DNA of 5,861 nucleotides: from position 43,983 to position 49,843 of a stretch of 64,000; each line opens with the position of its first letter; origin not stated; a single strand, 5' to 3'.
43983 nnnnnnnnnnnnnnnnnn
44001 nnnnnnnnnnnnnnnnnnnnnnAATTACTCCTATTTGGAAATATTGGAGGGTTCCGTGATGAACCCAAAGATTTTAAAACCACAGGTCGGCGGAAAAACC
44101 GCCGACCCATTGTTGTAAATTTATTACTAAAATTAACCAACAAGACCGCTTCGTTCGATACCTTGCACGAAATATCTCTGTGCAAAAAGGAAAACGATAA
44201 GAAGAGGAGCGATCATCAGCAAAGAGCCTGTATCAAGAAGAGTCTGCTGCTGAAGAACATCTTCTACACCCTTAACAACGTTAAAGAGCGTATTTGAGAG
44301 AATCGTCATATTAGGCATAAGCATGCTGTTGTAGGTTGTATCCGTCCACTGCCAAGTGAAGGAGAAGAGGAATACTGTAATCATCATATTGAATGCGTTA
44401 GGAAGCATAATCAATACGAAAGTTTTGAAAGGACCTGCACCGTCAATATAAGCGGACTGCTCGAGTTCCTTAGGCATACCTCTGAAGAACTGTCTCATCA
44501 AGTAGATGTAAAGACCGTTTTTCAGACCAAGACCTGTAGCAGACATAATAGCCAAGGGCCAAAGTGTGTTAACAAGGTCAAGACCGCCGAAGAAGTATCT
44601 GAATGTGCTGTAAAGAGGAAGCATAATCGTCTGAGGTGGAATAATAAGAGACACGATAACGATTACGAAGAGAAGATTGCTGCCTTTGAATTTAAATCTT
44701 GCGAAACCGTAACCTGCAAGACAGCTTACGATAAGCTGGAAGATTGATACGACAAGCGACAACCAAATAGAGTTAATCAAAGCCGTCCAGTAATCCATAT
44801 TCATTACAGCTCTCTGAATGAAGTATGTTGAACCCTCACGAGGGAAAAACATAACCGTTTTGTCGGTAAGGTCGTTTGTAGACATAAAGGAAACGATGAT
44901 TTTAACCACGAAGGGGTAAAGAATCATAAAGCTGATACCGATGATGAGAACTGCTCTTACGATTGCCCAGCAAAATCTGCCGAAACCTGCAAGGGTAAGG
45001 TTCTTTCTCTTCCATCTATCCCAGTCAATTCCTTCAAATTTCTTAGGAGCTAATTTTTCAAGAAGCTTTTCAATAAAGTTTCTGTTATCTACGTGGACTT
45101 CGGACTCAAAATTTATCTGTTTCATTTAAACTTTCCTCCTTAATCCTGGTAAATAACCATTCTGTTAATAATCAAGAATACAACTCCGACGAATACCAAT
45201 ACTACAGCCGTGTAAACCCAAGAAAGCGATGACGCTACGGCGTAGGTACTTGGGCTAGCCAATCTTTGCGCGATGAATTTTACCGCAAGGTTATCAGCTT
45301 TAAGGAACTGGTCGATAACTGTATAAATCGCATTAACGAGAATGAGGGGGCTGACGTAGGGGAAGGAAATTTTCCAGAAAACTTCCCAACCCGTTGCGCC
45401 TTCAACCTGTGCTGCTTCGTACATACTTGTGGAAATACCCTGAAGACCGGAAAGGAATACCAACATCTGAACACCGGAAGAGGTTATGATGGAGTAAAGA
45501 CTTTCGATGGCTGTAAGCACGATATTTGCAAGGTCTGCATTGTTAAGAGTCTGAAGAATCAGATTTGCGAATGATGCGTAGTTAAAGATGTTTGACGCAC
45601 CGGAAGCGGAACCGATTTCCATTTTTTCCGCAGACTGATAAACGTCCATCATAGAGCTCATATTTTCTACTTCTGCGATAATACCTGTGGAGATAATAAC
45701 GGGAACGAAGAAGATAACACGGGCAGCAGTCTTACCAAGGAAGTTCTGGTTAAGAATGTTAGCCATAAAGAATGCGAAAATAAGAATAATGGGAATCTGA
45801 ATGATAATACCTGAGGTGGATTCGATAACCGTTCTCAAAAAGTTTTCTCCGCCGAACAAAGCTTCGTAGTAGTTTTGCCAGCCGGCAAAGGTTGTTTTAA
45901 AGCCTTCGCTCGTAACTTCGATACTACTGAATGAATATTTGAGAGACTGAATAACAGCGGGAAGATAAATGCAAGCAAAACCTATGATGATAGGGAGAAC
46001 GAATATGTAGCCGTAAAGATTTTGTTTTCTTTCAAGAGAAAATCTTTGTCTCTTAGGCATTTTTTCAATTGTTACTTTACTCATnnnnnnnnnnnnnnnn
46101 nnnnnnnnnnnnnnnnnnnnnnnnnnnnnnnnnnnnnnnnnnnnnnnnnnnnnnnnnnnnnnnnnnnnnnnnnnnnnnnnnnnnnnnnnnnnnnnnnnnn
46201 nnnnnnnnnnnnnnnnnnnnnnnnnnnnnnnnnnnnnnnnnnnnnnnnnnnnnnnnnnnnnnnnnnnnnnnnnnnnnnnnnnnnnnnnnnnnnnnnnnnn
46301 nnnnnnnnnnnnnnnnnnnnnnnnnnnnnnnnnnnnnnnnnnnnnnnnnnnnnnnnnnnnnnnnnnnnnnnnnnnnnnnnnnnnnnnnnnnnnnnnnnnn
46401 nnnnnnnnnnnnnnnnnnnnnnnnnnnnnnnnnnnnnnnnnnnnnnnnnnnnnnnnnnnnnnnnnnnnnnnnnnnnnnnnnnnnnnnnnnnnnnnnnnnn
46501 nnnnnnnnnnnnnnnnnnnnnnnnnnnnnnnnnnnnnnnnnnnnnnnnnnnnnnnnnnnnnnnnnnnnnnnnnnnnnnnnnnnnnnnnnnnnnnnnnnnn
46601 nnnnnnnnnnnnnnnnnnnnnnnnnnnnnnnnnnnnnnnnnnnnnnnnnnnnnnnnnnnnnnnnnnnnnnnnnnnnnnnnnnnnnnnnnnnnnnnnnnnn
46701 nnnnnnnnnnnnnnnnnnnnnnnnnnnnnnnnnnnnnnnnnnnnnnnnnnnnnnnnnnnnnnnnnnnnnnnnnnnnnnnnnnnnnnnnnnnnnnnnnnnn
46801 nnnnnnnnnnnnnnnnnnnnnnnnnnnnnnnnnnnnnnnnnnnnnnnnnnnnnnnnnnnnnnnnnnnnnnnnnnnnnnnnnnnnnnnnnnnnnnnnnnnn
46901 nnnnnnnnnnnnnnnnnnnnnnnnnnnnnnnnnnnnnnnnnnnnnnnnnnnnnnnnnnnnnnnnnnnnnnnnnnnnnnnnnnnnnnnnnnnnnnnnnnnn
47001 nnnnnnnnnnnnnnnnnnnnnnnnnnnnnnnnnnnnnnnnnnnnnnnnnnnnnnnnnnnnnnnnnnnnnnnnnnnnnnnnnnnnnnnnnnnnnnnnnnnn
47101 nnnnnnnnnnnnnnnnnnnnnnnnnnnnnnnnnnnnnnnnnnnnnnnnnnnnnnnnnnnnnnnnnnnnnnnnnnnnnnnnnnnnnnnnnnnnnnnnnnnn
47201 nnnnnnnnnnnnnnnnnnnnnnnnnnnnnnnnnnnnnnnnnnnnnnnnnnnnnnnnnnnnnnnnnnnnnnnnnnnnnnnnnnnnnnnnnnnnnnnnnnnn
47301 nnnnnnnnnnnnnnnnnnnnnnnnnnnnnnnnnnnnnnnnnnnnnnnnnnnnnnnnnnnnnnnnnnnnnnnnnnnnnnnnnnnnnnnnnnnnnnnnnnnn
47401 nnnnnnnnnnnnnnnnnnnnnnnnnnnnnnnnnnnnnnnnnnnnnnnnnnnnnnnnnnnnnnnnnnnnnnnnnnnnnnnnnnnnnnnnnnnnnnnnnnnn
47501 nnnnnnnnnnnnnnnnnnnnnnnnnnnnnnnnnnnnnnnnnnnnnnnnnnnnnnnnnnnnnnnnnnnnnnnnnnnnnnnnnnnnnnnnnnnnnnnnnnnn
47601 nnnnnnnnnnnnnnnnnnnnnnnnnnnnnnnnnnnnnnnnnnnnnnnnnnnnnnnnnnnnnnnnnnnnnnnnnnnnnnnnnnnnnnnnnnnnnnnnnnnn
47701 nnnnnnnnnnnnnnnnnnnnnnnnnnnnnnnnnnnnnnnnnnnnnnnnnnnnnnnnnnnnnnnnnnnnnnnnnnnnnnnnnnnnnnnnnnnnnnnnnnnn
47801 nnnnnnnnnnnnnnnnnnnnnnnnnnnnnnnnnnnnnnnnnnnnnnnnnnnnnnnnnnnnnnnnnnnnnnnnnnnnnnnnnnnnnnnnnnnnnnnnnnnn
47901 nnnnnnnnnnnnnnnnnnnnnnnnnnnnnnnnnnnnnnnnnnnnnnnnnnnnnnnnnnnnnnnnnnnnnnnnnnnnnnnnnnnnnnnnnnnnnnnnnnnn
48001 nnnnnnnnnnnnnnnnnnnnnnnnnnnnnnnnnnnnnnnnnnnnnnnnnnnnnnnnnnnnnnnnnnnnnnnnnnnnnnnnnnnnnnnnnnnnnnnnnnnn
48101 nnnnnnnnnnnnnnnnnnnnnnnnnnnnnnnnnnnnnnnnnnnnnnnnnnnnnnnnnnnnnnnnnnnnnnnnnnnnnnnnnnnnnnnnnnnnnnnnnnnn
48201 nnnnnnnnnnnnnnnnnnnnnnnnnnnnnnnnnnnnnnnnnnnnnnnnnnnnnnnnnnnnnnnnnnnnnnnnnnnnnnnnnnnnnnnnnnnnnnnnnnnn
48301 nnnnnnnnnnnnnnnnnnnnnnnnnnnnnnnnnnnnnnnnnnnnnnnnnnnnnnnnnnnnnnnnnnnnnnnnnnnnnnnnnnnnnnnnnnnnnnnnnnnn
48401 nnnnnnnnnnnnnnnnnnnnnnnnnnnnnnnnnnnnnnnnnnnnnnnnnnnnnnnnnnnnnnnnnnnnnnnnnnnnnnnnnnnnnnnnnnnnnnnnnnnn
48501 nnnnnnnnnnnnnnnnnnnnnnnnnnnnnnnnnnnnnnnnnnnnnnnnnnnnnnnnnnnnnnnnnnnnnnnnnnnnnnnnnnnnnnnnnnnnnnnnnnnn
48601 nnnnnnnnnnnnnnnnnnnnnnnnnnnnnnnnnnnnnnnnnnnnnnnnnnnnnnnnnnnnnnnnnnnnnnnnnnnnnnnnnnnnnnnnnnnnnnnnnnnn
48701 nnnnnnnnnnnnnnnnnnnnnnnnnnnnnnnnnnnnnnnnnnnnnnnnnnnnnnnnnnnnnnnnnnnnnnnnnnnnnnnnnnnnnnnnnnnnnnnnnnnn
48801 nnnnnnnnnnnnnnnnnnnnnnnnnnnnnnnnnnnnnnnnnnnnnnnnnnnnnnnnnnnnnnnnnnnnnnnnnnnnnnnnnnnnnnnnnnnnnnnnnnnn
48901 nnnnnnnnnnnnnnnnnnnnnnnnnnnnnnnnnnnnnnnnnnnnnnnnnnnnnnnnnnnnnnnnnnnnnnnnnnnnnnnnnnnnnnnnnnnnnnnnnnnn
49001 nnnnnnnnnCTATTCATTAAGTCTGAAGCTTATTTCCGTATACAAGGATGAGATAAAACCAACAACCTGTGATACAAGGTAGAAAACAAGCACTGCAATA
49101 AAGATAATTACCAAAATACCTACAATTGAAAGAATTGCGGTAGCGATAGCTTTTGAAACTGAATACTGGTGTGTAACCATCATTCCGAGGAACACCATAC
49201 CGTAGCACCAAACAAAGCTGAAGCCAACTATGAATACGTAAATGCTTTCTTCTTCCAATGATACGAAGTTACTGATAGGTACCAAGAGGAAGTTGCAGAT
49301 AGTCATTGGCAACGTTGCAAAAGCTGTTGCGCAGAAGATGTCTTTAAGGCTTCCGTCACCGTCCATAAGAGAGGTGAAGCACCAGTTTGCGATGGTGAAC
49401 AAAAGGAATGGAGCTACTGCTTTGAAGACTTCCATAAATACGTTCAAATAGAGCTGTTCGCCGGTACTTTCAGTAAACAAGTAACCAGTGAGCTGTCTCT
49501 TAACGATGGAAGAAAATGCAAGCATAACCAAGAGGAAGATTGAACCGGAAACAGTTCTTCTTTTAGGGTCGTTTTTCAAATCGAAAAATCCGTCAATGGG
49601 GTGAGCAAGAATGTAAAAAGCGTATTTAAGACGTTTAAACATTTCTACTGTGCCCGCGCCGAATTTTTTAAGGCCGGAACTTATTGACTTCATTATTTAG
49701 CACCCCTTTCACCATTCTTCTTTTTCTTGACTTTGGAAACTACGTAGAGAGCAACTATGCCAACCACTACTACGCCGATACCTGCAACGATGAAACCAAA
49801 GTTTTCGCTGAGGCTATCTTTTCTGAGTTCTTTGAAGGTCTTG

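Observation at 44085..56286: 12-kb single-operon surface/transport locus: one giant binding protein, two complete ABC permease pairs, three embedded unknowns, no ATPase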

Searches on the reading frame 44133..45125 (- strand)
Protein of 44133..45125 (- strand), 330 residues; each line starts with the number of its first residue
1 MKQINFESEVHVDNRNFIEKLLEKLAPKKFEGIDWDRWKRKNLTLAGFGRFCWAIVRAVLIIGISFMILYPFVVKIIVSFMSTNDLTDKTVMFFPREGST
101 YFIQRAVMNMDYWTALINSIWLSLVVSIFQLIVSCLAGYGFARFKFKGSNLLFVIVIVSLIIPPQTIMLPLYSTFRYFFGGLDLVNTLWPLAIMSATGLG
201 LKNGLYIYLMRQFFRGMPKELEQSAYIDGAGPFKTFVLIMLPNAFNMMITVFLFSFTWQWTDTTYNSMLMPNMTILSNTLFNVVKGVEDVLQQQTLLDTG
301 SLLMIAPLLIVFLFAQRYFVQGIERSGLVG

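Call 3: search_protein_families(library=pfam, proteins=[window:44133-45125:-], max_evalue=0.01)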
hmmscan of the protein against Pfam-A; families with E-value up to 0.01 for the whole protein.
window:44133-45125:- (330 aa): 1 family
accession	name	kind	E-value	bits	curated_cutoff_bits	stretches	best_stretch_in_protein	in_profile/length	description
PF00528.27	BPD_transp_1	-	2.1e-16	60.6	26.4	1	136-324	3-183/184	Binding-protein-dependent transport system inner membrane component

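Call 4: search_protein_families(library=ncbifam, proteins=[window:44133-45125:-], max_evalue=0.01)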
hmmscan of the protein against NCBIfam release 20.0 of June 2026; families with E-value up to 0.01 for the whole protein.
window:44133-45125:- (330 aa): 10 families
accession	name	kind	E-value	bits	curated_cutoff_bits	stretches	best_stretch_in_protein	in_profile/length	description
NF008210.0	PRK10973.1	equivalog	1.3e-19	70.9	297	1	56-323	12-276/281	sn-glycerol-3-phosphate ABC transporter permease UgpE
NF008231.0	PRK10998.1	equivalog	3.2e-19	69.6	261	1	114-327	83-293/296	maltose ABC transporter permease MalG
NF040932.1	ABC_arch_GlcU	equivalog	1.1e-15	58.1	340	1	56-324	4-265/272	glucose ABC transporter permease GlcU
TIGR01581.1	Mo_ABC_porter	hypoth_equivalog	3.1e-09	36.7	210.3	1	102-256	9-168/225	ABC transporter permease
NF040839.1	tungstate_WtpB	equivalog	3.3e-09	36.7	340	1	101-256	31-190/251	tungstate ABC transporter permease WtpB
NF006939.0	PRK09421.1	equivalog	1.1e-07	31.5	262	1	108-258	4-160/230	molybdate ABC transporter permease subunit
TIGR02141.1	modB_ABC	equivalog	2.8e-06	27.1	182.6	1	120-257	4-146/208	molybdate ABC transporter permease subunit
TIGR03262.1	PhnU2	equivalog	1.1e-05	24.4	593.25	1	103-313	43-251/546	putative 2-aminoethylphosphonate ABC transporter permease subunit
NF007047.0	PRK09500.1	equivalog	0.00032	20.4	326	1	66-288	15-227/257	spermidine/putrescine ABC transporter permease PotC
NF007889.0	PRK10592.1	equivalog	0.0075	15.9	476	0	59-290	13-241/281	putrescine ABC transporter permease PotI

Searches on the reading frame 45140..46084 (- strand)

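Call 3: search_protein_families(library=pfam, proteins=[window:45140-46084:-], max_evalue=0.01)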
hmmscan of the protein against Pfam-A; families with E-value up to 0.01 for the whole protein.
window:45140-46084:- (314 aa): 1 family
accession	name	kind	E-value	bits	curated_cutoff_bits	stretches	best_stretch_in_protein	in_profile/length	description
PF00528.27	BPD_transp_1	-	1.3e-07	31.9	26.4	1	198-305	60-171/184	Binding-protein-dependent transport system inner membrane component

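Call 4: search_protein_families(library=ncbifam, proteins=[window:45140-46084:-], max_evalue=0.01)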
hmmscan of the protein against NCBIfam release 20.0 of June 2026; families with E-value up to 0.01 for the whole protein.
window:45140-46084:- (314 aa): 5 families
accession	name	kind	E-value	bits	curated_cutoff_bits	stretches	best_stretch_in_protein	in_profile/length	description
NF007852.0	PRK10561.1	equivalog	2.6e-08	34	335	1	198-265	165-236/295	sn-glycerol-3-phosphate ABC transporter permease UgpA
NF040932.1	ABC_arch_GlcU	equivalog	9e-06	25.5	340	1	200-260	145-202/272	glucose ABC transporter permease GlcU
NF006939.0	PRK09421.1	equivalog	0.00023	20.6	262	0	213-254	115-156/230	molybdate ABC transporter permease subunit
TIGR00969.1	3a0106s02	subfamily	0.0038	16.7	240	1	214-255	166-207/272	sulfate ABC transporter permease subunit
NF040931.1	ABC_arch_GlcT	equivalog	0.0044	16.7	360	0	29-246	2-198/278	glucose ABC transporter permease GlcT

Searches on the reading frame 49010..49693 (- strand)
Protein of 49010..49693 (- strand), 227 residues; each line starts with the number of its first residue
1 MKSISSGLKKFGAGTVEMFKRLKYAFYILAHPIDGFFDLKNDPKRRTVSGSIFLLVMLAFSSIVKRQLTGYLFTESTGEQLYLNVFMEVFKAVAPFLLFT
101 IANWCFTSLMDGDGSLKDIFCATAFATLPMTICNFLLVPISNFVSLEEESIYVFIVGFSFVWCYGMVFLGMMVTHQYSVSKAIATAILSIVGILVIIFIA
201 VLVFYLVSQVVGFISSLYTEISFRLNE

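Call 3: search_protein_families(library=pfam, proteins=[window:49010-49693:-], max_evalue=0.01)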
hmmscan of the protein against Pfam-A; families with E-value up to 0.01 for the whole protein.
window:49010-49693:- (227 aa): 1 family
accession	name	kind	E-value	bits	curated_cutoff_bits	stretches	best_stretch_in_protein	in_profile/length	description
PF04893.22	Yip1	-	8.5e-17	62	28.6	1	27-199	2-171/173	Yip1 domain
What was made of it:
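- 49010..49693 (-): Yip1-domain membrane protein, about 5 transmembrane segments. Its start overlaps the NHL stop (TAATG). It is fused to the NHL protein in 11 related loci. Pfam Yip1 E 9e-17, call 3.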

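Call 4: search_protein_families(library=ncbifam, proteins=[window:49010-49693:-], max_evalue=0.01)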
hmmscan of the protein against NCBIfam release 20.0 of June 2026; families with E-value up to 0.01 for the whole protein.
window:49010-49693:- (227 aa): 0 families
